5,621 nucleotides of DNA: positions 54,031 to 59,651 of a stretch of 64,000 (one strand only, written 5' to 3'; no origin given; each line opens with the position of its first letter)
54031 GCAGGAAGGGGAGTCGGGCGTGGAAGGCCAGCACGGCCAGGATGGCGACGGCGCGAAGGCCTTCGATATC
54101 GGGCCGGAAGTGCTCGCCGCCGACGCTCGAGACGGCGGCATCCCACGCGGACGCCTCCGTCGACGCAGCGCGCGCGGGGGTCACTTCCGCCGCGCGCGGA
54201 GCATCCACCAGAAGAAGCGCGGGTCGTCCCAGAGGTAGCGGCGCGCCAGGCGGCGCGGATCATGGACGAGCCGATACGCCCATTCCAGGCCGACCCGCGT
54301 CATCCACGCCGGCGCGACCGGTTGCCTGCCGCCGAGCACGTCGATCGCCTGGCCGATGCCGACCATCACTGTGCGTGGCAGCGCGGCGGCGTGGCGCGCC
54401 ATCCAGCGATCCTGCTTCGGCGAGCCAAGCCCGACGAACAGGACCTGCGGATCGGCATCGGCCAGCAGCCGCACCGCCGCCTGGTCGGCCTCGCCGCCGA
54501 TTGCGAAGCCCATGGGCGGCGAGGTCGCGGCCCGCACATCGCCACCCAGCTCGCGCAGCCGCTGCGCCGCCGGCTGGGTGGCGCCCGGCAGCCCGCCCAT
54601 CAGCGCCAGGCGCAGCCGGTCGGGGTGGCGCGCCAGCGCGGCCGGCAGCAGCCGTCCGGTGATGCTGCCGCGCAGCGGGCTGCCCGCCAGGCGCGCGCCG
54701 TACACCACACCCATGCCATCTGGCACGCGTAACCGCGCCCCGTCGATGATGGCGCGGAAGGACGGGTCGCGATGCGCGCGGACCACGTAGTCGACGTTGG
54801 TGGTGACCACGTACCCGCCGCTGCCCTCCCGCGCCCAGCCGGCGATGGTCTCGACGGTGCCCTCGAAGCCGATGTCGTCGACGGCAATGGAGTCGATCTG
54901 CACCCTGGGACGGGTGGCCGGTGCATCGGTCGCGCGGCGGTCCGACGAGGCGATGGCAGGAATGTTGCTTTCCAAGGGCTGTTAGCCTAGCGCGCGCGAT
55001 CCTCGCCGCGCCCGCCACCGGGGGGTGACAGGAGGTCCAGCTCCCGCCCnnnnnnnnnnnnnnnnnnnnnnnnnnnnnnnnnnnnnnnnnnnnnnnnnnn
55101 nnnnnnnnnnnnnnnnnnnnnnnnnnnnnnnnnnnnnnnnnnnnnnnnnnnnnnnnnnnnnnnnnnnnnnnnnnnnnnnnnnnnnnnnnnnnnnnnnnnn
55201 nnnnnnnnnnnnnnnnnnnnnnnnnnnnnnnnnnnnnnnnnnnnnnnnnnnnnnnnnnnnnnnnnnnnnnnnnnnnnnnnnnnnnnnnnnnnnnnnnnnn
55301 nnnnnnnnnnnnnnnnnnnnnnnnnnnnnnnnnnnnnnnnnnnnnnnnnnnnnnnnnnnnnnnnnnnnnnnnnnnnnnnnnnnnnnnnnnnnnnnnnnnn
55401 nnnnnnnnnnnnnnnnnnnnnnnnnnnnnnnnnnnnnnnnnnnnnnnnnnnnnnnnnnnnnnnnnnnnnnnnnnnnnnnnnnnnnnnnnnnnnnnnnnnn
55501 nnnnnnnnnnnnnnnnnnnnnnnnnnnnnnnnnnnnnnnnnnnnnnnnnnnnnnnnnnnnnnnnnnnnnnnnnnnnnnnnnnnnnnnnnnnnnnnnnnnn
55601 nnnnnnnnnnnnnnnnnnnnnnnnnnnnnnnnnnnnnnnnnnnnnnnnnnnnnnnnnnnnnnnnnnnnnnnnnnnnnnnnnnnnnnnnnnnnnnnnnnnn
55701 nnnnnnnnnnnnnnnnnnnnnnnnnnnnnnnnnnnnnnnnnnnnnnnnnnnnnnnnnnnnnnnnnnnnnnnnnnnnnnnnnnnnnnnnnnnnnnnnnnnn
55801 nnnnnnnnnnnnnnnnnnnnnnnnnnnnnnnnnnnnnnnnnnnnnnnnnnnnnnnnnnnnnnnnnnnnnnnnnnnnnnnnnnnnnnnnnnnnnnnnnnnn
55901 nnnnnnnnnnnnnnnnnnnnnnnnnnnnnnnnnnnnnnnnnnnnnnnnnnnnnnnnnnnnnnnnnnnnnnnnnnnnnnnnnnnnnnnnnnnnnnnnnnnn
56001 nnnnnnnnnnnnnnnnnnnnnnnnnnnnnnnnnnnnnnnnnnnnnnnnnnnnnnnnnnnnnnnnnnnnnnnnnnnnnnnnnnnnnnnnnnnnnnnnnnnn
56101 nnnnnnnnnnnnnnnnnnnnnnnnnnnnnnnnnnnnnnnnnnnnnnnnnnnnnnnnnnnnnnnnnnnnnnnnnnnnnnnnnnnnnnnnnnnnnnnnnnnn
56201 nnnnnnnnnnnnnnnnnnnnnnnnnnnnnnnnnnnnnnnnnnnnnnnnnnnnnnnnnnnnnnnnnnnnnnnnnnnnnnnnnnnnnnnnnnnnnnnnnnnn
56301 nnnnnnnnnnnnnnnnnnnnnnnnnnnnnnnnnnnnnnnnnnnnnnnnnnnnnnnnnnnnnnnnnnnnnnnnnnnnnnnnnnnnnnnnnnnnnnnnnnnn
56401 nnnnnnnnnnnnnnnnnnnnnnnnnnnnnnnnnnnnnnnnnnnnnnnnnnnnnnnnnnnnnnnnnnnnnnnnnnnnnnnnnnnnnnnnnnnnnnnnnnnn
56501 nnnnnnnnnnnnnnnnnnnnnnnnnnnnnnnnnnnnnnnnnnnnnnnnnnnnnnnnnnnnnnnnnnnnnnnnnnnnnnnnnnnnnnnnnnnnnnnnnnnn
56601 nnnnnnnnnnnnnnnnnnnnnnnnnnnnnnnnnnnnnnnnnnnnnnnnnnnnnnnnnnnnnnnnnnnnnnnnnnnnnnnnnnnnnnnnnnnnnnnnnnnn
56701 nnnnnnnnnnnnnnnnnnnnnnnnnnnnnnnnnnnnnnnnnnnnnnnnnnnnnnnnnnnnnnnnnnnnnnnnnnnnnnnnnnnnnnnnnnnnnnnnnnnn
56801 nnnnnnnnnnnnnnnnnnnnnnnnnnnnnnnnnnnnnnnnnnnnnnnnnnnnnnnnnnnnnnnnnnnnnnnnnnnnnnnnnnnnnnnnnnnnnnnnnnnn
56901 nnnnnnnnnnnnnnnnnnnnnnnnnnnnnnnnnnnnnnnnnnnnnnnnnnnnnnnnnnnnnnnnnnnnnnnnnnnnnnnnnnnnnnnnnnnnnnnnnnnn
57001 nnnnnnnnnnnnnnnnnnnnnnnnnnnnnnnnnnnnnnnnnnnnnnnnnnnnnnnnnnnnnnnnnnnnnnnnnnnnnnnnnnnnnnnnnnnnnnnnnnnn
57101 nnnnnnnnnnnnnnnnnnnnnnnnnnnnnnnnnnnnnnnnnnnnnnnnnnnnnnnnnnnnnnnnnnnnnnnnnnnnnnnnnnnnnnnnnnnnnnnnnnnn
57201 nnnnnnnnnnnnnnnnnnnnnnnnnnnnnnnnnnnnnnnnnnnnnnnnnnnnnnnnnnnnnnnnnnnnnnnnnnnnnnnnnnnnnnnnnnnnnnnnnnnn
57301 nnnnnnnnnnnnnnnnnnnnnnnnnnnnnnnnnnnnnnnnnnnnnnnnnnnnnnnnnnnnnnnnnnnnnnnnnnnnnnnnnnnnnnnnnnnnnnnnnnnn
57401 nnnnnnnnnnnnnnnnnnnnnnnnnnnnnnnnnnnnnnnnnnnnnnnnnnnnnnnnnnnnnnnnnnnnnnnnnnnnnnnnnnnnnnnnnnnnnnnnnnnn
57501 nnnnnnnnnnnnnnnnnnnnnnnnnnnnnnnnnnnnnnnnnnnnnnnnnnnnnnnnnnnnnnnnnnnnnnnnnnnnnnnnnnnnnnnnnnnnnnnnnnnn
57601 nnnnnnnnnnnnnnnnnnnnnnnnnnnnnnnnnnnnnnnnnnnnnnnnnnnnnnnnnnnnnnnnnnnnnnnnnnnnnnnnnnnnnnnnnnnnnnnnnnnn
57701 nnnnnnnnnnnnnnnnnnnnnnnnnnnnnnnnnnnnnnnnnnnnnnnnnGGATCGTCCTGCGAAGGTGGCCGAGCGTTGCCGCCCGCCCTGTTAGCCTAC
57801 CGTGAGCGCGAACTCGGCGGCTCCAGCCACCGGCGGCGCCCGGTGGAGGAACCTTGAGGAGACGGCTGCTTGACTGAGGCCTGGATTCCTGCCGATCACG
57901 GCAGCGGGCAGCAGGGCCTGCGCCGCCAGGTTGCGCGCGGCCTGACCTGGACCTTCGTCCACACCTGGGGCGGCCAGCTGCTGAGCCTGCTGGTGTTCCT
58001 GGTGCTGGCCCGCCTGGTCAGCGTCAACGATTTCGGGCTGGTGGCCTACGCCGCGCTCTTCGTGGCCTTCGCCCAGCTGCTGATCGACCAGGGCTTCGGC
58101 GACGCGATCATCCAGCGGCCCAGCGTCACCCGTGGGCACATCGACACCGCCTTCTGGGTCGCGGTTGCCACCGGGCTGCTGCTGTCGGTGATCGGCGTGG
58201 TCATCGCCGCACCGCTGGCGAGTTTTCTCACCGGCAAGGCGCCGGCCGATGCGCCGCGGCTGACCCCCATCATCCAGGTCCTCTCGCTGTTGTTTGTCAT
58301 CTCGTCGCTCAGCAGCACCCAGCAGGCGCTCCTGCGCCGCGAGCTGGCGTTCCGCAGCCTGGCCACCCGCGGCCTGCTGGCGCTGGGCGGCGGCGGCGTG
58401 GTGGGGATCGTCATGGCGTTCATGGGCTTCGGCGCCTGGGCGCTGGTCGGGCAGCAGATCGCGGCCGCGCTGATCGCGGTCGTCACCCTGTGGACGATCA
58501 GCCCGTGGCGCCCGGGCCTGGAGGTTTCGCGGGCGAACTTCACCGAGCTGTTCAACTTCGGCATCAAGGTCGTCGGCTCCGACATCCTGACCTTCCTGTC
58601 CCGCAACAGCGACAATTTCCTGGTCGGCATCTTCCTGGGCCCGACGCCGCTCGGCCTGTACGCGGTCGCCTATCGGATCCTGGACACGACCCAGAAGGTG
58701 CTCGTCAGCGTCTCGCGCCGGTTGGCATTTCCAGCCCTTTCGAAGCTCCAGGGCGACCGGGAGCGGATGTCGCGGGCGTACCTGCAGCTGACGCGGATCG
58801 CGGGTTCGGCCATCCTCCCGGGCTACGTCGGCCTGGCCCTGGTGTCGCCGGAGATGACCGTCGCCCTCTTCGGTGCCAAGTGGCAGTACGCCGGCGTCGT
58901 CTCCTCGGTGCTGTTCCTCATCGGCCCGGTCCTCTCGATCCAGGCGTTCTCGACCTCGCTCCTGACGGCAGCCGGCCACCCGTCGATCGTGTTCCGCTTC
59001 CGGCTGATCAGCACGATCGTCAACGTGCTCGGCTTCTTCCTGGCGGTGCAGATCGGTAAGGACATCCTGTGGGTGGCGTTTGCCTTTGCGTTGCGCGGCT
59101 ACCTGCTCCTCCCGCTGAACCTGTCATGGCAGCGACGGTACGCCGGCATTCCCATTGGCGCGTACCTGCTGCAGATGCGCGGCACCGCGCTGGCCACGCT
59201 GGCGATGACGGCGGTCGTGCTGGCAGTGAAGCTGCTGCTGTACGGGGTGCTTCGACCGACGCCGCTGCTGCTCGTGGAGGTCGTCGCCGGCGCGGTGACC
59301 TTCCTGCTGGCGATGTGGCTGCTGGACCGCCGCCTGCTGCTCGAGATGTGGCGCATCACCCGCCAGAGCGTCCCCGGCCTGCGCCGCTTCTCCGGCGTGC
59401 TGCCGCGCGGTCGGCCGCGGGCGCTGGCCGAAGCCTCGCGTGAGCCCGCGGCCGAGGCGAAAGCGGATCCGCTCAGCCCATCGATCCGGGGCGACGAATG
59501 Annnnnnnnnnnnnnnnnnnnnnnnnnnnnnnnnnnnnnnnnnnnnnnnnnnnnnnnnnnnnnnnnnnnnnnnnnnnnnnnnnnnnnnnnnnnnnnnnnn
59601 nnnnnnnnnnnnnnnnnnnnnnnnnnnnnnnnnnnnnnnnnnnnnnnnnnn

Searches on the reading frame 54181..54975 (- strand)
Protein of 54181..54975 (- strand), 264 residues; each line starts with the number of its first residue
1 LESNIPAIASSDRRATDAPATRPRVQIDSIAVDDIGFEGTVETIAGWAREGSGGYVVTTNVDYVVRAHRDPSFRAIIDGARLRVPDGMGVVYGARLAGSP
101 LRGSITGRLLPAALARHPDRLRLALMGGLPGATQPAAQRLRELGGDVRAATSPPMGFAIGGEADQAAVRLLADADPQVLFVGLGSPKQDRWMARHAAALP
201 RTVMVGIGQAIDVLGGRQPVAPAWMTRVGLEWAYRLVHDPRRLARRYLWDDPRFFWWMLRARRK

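Call 46: search_protein_families(library=pfam, proteins=[window:54181-54975:-], max_evalue=0.0001)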
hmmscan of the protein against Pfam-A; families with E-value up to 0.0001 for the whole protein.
window:54181-54975:- (264 aa): 1 family
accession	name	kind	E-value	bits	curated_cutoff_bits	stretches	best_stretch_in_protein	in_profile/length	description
PF03808.19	Glyco_tran_WecG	-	6.2e-44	150.2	27.4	1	80-247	1-168/168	Glycosyl transferase WecG/TagA/CpsF family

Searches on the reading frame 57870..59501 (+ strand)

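Call 46: search_protein_families(library=pfam, proteins=[window:57870-59501:+], max_evalue=0.0001)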
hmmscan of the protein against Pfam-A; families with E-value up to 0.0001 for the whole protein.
window:57870-59501:+ (543 aa): 2 families
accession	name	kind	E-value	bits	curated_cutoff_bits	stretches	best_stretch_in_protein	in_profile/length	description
PF13440.11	Polysacc_synt_3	-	3e-80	270.1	23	1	45-339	1-289/293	Polysaccharide biosynthesis protein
PF01943.22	Polysacc_synt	-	1.4e-34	120.2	28.2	1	22-294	2-274/274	Polysaccharide biosynthesis protein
